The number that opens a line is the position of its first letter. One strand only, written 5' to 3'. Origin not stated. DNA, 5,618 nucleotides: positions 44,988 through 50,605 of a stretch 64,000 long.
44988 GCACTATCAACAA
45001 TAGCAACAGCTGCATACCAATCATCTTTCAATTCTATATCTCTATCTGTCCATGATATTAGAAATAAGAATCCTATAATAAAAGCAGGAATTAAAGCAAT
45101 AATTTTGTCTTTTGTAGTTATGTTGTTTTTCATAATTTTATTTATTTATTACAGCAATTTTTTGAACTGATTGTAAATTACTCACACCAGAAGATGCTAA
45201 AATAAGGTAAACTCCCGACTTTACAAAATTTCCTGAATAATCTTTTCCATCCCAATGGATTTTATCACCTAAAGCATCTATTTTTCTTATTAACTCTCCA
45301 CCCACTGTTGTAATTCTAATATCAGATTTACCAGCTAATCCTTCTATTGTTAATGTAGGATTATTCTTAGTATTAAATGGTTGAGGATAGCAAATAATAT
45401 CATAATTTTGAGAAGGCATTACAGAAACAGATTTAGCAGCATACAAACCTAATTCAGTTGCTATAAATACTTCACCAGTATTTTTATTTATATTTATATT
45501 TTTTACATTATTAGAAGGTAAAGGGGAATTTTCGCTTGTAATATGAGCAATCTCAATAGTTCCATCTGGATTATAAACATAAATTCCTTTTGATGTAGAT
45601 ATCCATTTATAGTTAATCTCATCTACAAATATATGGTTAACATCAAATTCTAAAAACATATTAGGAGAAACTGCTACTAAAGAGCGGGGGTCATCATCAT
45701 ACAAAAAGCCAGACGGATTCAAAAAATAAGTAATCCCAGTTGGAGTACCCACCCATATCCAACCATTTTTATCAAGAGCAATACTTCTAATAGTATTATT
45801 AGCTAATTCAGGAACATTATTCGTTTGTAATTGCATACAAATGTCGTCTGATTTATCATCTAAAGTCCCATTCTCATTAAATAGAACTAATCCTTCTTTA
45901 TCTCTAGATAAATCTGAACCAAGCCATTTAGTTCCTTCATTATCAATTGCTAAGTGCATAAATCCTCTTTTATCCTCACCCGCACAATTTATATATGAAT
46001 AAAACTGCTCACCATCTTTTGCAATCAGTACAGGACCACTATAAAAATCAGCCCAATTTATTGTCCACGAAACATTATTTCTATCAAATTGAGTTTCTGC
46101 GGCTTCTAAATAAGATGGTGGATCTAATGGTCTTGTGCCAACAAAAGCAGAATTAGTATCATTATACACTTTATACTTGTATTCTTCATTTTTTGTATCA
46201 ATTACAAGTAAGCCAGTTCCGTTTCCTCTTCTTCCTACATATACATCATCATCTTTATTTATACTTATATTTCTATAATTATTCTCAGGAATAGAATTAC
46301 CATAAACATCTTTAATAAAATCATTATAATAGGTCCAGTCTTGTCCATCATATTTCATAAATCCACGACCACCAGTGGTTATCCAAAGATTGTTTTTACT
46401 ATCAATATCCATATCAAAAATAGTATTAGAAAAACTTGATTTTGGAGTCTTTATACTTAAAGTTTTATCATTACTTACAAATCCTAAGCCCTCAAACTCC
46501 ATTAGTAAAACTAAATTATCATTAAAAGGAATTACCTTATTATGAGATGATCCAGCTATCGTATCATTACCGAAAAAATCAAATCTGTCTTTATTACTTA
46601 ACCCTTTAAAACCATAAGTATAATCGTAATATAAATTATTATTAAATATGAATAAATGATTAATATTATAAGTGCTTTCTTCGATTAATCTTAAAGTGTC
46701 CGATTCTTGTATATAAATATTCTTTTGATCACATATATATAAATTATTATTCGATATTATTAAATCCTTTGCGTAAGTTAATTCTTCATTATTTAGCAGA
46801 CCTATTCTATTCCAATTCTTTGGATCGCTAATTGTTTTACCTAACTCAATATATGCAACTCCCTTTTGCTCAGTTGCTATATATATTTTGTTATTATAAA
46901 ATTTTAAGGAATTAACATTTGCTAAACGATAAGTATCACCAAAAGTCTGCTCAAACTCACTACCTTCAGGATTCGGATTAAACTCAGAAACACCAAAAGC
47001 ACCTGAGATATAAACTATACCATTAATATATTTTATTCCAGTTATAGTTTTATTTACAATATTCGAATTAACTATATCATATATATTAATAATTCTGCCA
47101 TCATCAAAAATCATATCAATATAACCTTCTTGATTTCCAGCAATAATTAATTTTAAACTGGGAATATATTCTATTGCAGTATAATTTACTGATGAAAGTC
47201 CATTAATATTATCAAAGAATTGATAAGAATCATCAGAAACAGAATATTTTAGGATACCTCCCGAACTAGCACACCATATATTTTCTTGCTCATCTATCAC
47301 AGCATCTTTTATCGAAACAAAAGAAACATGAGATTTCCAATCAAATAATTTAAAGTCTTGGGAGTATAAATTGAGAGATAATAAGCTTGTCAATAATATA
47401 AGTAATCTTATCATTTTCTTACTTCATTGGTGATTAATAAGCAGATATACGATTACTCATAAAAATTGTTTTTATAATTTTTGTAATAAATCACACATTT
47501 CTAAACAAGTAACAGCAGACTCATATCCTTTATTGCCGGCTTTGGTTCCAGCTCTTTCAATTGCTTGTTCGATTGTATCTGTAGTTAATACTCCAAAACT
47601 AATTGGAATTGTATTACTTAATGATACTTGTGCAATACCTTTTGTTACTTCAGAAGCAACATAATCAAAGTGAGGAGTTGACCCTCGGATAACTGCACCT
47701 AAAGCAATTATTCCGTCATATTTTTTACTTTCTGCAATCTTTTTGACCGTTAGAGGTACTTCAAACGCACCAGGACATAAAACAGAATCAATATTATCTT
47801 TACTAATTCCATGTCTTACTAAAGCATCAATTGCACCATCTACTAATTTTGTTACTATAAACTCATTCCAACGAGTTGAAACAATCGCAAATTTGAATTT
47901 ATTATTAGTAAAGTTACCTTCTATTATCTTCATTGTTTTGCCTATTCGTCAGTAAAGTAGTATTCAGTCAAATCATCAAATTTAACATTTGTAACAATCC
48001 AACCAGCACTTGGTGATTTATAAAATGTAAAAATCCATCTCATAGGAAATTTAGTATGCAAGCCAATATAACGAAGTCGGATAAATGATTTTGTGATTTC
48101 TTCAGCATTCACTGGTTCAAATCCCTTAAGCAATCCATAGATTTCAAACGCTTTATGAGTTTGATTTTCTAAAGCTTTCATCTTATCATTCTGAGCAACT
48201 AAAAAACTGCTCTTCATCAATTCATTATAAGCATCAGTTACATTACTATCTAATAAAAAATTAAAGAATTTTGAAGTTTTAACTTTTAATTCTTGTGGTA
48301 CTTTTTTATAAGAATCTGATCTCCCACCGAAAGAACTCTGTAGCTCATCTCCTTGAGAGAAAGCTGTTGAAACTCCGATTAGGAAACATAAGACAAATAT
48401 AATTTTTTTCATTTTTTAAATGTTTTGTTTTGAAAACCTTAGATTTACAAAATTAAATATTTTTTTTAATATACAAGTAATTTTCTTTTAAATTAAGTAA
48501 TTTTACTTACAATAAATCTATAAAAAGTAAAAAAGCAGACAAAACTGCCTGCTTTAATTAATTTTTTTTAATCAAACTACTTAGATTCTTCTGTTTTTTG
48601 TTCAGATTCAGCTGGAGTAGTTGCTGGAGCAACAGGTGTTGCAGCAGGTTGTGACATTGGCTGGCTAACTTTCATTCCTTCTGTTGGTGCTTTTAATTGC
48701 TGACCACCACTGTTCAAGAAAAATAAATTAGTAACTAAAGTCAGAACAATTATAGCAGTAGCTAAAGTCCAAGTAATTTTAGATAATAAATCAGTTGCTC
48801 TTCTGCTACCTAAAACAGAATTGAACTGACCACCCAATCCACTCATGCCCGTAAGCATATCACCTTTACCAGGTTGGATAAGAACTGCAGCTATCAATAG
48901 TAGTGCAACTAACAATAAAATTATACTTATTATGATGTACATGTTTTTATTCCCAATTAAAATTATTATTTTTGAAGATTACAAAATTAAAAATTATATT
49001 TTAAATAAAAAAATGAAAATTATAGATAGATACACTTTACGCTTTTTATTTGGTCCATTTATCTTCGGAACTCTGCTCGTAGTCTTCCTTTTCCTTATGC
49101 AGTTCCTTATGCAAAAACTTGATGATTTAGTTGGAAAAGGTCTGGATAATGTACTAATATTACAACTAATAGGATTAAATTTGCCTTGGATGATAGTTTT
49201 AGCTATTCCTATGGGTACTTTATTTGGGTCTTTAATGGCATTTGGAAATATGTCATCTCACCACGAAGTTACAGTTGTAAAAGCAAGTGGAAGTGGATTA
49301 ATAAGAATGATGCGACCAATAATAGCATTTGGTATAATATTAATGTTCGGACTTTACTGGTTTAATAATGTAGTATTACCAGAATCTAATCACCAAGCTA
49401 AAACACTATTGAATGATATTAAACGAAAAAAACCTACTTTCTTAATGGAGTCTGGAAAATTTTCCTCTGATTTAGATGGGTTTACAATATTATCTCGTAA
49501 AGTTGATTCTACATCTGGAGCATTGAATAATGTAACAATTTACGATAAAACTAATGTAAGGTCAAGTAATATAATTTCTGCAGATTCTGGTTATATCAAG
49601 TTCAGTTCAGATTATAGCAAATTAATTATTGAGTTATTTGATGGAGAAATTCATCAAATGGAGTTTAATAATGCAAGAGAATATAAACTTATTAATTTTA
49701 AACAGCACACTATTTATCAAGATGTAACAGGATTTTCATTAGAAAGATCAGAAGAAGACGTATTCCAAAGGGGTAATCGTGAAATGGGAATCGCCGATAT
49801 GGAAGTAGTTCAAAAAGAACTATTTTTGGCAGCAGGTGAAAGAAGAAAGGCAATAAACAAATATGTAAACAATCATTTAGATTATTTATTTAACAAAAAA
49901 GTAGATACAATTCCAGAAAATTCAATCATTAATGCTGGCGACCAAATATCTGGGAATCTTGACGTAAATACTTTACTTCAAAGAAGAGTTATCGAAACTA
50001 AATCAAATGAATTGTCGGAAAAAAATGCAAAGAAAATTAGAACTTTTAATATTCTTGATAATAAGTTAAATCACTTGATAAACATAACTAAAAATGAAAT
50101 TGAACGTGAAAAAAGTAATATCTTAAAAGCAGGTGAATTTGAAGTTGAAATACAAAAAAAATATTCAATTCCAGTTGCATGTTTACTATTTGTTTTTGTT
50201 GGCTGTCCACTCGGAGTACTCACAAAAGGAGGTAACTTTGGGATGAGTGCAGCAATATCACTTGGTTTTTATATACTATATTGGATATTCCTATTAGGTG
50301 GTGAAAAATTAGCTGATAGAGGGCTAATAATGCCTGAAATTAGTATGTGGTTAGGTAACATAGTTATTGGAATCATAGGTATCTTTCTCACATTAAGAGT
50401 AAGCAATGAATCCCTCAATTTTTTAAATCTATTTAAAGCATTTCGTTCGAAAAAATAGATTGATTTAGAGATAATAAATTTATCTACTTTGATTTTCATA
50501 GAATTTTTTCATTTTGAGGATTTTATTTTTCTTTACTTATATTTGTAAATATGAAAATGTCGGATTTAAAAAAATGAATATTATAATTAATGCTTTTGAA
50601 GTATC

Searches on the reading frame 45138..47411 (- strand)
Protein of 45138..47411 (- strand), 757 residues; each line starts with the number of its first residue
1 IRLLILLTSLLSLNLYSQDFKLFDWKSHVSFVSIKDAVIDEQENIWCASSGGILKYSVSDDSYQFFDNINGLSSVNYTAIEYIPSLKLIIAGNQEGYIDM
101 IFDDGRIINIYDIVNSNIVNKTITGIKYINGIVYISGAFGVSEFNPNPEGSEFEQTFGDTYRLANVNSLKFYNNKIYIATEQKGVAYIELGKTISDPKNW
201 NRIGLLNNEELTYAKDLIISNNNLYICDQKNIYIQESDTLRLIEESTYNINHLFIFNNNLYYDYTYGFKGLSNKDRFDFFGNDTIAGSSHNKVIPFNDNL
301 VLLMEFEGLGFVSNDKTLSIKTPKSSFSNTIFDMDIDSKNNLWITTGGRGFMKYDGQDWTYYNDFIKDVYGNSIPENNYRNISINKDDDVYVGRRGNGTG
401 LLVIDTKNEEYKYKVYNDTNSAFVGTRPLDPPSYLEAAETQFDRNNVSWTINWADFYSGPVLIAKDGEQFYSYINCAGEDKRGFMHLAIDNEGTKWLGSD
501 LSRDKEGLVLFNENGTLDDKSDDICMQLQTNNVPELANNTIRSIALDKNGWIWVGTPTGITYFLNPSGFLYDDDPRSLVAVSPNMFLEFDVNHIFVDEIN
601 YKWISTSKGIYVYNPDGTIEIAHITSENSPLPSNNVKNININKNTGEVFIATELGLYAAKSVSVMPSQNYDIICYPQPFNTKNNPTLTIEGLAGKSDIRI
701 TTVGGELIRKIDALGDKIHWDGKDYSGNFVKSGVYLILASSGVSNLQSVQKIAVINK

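Call 73: search_protein_families(library=pfam, proteins=[window:45138-47411:-], max_evalue=0.00001)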
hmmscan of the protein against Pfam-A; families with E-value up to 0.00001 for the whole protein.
window:45138-47411:- (757 aa): 2 families
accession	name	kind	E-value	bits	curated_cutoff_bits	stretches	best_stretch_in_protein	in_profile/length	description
PF21544.3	PorZ_N_b_propeller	-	1.3e-21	77.9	27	1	45-201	1-154/154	TSS9, PorZ, N-terminal beta-propeller domain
PF07494.17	Reg_prop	-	3.5e-08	33.1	20.4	0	536-556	2-22/24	Two component regulator propeller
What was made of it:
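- A PorZ-like T9SS component lies at 45138-47414 (call 73).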

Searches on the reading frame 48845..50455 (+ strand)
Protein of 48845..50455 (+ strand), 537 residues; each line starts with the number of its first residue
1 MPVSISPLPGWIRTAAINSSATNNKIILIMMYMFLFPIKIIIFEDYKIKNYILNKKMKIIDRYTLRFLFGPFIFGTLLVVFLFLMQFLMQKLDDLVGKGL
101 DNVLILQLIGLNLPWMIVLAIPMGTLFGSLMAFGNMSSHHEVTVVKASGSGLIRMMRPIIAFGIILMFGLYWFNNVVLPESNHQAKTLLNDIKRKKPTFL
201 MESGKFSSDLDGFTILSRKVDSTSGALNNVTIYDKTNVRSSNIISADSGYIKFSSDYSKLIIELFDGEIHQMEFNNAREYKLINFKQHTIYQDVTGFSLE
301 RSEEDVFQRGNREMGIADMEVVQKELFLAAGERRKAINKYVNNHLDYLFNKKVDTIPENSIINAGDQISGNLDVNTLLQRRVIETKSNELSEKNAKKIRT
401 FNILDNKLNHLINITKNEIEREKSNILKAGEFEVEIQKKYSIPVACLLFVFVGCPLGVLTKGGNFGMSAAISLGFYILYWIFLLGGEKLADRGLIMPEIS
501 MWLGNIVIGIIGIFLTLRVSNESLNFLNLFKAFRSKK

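Call 73: search_protein_families(library=pfam, proteins=[window:48845-50455:+], max_evalue=0.00001)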
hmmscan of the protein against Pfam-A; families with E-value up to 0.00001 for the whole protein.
window:48845-50455:+ (537 aa): 1 family
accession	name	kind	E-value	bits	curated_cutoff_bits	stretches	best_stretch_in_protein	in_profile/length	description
PF03739.19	LptF_LptG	-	3.5e-83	280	27.9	1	62-518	1-353/353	Lipopolysaccharide export system permease LptF/LptG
